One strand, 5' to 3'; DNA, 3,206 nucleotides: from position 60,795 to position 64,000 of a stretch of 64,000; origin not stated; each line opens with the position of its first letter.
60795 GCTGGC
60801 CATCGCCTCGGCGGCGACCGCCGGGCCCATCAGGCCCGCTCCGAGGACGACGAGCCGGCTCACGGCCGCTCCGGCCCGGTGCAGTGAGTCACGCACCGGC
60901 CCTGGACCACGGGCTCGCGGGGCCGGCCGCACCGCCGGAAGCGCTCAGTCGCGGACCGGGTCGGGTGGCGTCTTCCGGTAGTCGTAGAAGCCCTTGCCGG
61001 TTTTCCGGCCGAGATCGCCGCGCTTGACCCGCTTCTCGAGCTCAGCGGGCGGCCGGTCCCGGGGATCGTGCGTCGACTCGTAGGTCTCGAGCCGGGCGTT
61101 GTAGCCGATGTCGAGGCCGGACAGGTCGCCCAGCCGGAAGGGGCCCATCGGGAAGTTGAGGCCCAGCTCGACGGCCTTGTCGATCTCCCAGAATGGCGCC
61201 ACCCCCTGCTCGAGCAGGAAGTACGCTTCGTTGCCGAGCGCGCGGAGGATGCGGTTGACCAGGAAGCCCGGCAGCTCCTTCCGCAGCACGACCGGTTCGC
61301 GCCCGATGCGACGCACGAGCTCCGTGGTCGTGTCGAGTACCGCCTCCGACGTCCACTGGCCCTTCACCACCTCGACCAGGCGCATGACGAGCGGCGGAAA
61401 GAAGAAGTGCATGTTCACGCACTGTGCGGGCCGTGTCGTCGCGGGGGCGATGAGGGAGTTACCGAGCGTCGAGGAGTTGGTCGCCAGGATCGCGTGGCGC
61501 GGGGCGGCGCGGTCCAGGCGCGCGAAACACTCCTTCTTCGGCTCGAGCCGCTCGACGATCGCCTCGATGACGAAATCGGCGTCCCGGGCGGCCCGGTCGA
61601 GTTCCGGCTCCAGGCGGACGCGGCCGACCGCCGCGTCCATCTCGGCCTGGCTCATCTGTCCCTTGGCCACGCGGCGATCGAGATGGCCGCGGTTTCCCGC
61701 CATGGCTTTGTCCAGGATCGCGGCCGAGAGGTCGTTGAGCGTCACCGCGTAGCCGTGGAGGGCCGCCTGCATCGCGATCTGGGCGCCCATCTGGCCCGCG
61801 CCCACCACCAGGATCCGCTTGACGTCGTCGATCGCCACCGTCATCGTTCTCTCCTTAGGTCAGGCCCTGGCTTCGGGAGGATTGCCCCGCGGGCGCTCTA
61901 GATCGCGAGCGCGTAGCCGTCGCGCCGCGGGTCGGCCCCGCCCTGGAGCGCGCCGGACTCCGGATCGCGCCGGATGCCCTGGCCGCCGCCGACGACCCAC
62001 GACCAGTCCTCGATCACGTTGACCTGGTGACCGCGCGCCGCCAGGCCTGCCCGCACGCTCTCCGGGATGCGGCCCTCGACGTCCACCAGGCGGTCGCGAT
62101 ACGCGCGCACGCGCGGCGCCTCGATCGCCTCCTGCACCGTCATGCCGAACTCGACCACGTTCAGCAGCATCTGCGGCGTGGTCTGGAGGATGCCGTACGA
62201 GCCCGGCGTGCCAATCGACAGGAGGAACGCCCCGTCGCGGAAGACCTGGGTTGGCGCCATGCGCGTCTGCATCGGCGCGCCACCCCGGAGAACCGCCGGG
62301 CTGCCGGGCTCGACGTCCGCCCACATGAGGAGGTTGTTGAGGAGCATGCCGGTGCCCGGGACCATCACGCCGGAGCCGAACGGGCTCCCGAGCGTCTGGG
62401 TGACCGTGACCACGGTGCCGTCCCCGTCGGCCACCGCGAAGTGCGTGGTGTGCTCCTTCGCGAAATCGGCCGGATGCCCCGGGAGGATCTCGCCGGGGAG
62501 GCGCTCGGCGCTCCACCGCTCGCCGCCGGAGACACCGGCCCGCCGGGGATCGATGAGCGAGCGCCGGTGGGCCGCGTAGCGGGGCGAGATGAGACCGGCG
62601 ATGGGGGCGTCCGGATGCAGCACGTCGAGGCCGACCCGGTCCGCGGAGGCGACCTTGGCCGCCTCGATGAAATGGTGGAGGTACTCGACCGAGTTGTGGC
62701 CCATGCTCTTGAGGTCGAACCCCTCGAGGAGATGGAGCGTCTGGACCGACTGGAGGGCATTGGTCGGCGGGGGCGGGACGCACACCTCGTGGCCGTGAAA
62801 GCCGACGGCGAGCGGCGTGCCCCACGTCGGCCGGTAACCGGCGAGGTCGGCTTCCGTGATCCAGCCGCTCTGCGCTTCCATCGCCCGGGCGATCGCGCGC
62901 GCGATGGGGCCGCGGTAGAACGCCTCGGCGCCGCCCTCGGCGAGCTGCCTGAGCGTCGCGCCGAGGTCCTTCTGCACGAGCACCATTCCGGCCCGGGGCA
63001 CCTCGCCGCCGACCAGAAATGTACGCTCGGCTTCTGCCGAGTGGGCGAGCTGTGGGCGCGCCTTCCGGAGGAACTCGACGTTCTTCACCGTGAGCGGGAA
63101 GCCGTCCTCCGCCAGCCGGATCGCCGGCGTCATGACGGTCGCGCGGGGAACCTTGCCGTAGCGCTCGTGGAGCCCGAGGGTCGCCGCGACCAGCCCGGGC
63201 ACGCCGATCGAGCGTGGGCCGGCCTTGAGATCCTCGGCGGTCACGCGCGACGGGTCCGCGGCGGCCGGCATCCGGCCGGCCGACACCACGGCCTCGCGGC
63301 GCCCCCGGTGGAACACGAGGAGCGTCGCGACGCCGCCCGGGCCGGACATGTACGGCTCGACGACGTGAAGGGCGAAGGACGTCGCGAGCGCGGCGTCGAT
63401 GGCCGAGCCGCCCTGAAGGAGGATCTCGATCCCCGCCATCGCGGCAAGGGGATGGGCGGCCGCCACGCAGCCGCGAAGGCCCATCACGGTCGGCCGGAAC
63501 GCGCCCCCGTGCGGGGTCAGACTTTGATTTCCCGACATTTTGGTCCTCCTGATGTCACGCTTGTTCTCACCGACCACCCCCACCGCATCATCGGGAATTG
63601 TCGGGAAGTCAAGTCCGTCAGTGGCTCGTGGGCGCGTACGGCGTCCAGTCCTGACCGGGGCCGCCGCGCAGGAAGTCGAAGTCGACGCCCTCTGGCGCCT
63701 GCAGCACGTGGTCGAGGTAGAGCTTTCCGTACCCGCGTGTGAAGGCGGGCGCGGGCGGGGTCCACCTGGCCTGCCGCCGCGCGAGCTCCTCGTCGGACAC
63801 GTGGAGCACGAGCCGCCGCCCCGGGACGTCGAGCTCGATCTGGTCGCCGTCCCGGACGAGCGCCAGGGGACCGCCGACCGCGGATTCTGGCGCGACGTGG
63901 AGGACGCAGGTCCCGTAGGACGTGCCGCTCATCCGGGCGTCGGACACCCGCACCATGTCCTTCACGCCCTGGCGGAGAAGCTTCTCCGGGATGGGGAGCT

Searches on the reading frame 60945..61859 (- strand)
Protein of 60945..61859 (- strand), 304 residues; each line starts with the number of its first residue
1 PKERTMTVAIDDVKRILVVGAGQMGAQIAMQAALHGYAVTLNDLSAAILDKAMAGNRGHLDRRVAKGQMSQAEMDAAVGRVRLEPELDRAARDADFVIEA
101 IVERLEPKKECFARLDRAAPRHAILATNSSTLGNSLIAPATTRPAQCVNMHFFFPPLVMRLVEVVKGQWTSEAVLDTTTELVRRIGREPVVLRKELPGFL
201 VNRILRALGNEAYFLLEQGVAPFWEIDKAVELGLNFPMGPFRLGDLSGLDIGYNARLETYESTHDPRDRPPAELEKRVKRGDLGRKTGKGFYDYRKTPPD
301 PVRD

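Call 33: search_protein_families(library=pfam, proteins=[window:60945-61859:-], max_evalue=0.001)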
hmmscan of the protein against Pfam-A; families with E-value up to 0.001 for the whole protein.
window:60945-61859:- (304 aa): 3 families
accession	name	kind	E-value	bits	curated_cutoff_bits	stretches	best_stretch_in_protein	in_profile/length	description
PF02737.24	3HCDH_N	-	4.9e-58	196.4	22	1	16-194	2-178/180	3-hydroxyacyl-CoA dehydrogenase, NAD binding domain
PF00725.27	3HCDH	-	1.6e-29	102.7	22.1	1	198-294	1-97/97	3-hydroxyacyl-CoA dehydrogenase, C-terminal domain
PF03446.21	NAD_binding_2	-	0.00085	19.8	21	0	16-65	2-43/161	NAD binding domain of 6-phosphogluconate dehydrogenase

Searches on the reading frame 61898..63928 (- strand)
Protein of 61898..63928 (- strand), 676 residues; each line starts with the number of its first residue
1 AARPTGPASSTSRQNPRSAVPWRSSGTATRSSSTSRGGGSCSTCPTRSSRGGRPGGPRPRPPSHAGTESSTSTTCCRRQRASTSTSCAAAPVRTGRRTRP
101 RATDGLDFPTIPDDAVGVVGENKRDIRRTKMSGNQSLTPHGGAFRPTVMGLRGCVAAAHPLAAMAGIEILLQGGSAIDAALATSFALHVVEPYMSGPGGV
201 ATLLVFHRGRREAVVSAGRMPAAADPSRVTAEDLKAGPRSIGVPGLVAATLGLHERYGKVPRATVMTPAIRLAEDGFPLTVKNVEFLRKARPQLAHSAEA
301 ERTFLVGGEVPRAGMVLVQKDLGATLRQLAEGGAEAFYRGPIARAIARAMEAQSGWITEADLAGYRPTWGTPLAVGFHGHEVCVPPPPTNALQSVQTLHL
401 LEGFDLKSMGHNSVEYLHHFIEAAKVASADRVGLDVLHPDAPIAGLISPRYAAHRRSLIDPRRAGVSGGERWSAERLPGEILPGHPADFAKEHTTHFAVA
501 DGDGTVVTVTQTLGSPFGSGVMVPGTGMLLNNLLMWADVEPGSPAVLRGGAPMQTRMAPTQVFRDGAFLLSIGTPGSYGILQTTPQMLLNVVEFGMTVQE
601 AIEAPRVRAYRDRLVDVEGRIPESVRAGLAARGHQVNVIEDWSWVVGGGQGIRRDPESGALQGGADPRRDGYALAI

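Call 33: search_protein_families(library=pfam, proteins=[window:61898-63928:-], max_evalue=0.001)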
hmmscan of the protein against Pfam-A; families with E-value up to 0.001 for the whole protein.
window:61898-63928:- (676 aa): 1 family
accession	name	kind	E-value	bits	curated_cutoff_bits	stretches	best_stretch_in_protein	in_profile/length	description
PF01019.26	G_glu_transpept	-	2.2e-124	416.6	27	1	168-671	2-512/512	Gamma-glutamyltranspeptidase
